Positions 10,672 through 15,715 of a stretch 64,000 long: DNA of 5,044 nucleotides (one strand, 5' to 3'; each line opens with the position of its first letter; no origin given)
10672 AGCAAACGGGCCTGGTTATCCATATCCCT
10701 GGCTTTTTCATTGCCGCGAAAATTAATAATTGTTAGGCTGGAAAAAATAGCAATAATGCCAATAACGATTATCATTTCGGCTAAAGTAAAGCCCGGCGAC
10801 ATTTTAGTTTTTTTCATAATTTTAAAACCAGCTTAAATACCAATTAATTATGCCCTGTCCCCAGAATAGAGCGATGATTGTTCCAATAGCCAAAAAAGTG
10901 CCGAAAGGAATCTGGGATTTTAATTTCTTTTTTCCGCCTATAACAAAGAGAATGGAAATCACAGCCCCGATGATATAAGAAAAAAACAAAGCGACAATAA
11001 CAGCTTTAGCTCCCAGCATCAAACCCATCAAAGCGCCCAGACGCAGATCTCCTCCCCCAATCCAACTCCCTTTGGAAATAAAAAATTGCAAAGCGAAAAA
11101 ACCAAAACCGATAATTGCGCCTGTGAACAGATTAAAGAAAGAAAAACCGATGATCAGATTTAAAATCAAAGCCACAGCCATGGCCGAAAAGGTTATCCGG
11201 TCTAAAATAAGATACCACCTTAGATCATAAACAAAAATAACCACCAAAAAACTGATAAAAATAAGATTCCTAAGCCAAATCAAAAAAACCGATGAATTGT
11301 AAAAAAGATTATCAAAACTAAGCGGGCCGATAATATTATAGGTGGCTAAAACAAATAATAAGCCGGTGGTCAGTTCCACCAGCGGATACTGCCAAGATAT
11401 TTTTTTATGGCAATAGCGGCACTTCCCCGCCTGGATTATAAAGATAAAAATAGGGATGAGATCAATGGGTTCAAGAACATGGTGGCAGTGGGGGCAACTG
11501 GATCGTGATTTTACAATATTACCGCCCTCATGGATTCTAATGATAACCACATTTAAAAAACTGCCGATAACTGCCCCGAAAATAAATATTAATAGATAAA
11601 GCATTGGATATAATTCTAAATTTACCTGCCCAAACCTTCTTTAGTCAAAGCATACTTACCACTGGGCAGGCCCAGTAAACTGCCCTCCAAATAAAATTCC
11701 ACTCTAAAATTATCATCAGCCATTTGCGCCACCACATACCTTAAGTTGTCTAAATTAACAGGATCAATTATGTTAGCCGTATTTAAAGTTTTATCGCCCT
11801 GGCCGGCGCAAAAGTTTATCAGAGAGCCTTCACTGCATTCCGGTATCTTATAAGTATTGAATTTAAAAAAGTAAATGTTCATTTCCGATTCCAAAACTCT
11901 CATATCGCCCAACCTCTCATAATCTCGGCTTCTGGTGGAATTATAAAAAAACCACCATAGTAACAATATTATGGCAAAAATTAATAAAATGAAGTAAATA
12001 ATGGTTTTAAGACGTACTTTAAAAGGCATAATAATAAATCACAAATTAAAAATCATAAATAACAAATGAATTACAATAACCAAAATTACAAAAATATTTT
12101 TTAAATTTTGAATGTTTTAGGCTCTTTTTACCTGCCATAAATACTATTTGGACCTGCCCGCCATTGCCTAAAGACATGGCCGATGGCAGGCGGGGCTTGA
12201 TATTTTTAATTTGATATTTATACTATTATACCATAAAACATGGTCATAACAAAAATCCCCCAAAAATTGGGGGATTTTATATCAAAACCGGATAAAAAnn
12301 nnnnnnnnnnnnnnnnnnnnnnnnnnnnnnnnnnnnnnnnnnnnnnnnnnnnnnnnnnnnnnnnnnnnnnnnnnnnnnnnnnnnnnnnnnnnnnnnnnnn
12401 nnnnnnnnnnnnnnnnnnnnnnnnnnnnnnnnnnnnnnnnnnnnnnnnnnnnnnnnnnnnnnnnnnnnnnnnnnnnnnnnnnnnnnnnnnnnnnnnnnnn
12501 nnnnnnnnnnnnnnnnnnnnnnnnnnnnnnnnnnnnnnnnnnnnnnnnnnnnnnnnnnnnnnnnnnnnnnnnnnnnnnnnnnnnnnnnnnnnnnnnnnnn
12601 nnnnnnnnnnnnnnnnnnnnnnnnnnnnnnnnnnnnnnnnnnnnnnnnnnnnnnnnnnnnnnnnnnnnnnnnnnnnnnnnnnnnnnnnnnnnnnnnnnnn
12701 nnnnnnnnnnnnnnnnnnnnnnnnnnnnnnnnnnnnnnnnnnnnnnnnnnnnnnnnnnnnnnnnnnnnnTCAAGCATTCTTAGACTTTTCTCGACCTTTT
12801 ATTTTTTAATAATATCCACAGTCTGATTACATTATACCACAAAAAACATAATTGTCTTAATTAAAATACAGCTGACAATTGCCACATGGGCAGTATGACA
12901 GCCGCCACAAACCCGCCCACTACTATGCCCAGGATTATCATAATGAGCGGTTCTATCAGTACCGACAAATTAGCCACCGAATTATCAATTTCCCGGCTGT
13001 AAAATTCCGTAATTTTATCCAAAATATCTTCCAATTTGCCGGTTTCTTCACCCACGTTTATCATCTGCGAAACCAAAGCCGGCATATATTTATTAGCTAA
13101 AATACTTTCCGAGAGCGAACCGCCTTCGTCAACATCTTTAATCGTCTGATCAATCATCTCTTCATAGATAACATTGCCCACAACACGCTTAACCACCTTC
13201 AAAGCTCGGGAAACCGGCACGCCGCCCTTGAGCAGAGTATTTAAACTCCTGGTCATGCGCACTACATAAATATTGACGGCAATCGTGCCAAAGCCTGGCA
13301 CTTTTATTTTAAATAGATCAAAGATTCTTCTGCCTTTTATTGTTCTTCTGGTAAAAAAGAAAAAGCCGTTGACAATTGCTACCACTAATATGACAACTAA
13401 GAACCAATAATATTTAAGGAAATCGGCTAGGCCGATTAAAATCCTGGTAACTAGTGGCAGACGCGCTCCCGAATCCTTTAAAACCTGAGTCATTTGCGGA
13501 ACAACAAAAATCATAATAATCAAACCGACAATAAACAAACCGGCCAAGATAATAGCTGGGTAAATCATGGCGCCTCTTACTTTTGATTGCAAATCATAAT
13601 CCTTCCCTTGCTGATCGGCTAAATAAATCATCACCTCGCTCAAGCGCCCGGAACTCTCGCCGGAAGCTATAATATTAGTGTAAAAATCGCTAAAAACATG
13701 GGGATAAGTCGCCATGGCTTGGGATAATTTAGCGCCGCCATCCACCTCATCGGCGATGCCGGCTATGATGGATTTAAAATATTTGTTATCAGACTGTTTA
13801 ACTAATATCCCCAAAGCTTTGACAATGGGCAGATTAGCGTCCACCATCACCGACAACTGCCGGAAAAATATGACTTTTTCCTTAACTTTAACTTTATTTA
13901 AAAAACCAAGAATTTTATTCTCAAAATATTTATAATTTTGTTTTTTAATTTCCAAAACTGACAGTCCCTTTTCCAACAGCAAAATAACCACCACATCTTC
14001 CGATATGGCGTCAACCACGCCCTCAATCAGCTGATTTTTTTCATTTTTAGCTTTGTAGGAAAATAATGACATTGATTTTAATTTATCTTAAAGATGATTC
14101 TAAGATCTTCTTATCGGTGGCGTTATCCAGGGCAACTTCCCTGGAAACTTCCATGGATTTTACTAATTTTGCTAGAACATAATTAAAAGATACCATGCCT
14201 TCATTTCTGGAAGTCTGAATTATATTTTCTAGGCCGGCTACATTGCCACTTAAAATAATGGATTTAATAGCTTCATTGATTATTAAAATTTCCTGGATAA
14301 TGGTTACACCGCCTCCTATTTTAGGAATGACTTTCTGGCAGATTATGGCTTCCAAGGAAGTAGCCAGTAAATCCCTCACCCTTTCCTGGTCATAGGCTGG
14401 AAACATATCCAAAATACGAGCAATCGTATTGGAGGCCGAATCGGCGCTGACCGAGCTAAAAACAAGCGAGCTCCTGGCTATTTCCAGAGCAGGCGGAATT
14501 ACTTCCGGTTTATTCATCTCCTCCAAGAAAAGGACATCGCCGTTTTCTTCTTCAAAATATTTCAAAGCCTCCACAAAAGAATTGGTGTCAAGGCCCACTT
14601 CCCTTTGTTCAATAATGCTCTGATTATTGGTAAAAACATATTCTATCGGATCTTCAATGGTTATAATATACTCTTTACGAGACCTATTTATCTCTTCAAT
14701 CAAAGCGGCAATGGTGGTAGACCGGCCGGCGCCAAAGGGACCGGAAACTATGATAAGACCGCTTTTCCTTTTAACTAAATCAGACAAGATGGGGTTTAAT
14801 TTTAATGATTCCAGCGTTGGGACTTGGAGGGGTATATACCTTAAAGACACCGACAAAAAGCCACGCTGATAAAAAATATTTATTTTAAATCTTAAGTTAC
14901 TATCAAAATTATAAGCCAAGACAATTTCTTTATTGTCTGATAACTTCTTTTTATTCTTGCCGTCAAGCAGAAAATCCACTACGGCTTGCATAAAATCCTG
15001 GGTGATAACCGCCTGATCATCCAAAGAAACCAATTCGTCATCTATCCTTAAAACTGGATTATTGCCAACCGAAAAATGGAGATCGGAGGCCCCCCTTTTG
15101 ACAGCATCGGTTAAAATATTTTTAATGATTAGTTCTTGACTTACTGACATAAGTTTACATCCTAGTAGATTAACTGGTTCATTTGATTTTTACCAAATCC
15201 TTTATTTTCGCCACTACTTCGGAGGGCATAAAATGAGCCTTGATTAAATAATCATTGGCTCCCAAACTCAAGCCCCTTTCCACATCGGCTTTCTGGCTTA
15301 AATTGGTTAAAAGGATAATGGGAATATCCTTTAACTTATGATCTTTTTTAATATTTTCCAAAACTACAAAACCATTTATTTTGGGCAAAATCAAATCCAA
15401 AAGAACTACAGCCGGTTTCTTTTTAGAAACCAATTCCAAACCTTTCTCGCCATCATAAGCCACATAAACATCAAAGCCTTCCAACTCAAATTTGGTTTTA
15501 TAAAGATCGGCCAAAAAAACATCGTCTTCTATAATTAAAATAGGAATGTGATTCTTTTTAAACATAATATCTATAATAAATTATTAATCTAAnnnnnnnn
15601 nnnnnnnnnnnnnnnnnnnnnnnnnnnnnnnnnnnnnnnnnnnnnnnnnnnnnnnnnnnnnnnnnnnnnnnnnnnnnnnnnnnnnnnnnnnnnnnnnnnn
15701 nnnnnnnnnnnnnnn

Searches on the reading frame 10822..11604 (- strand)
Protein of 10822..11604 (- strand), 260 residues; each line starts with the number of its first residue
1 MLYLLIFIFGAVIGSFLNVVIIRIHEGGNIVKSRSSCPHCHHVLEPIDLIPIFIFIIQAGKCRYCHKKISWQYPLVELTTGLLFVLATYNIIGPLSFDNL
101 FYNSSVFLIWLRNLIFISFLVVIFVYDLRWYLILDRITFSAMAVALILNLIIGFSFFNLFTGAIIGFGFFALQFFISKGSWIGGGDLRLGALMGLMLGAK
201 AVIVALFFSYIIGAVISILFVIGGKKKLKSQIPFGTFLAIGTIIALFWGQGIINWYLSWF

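Call 93: search_protein_families(library=pfam, proteins=[window:10822-11604:-], max_evalue=0.01)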
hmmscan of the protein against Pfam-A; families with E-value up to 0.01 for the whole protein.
window:10822-11604:- (260 aa): 3 families
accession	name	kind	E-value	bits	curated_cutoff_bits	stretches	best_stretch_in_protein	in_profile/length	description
PF06750.18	A24_N_bact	-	8.9e-32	109.5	23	1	8-90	1-83/84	Bacterial Peptidase A24 N-terminal domain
PF01478.23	Peptidase_A24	-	9.3e-12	45.8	26.5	1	114-218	1-104/104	Type IV leader peptidase family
PF03619.22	Solute_trans_a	-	0.0091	15.8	24.9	1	202-259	166-223/267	Organic solute transporter Ostalpha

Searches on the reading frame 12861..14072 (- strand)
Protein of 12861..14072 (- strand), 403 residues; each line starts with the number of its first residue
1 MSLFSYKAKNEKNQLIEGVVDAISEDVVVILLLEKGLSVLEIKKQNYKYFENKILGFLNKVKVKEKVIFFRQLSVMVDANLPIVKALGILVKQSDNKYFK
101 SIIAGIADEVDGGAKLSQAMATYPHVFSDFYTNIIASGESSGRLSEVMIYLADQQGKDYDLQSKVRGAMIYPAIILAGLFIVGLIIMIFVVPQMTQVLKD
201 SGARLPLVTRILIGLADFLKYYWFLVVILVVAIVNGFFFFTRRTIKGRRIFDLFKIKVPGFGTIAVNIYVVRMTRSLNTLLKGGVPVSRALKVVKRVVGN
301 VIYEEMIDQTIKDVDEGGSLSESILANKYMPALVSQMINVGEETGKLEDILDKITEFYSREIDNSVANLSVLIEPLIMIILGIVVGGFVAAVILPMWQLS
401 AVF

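Call 93: search_protein_families(library=pfam, proteins=[window:12861-14072:-], max_evalue=0.01)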
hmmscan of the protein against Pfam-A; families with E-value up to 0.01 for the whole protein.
window:12861-14072:- (403 aa): 1 family
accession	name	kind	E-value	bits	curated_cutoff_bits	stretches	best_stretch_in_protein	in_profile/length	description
PF00482.28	T2SSF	-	3.2e-62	208.5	25.2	2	69-192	1-125/125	Type II secretion system (T2SS), protein F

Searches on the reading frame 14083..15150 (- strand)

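Call 93: search_protein_families(library=pfam, proteins=[window:14083-15150:-], max_evalue=0.01)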
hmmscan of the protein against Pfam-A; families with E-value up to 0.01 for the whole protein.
window:14083-15150:- (355 aa): 3 families
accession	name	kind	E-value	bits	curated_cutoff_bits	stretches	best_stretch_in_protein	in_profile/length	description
PF00437.27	T2SSE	-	2.4e-24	86.2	24.9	1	8-277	11-280/370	Type II/IV secretion system protein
PF00004.35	AAA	-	0.0044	17.9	21.2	1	133-213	1-67/131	ATPase family associated with various cellular activities (AAA)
PF12775.13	AAA_7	-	0.0048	16.9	25.8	1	108-158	12-61/181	P-loop containing dynein motor region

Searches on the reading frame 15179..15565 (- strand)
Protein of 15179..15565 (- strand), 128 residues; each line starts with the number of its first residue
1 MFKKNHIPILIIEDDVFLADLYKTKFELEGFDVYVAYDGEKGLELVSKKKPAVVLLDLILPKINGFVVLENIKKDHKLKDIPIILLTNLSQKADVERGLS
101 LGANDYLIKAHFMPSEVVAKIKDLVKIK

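Call 93: search_protein_families(library=pfam, proteins=[window:15179-15565:-], max_evalue=0.01)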
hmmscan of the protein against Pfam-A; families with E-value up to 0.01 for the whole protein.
window:15179-15565:- (128 aa): 2 families
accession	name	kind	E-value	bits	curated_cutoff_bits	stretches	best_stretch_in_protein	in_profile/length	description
PF00072.30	Response_reg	-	3e-23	82.5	30.2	1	9-121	1-110/111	Response regulator receiver domain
PF11217.13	DUF3013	-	0.007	16.7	25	1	8-49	61-102/160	Protein of unknown function (DUF3013)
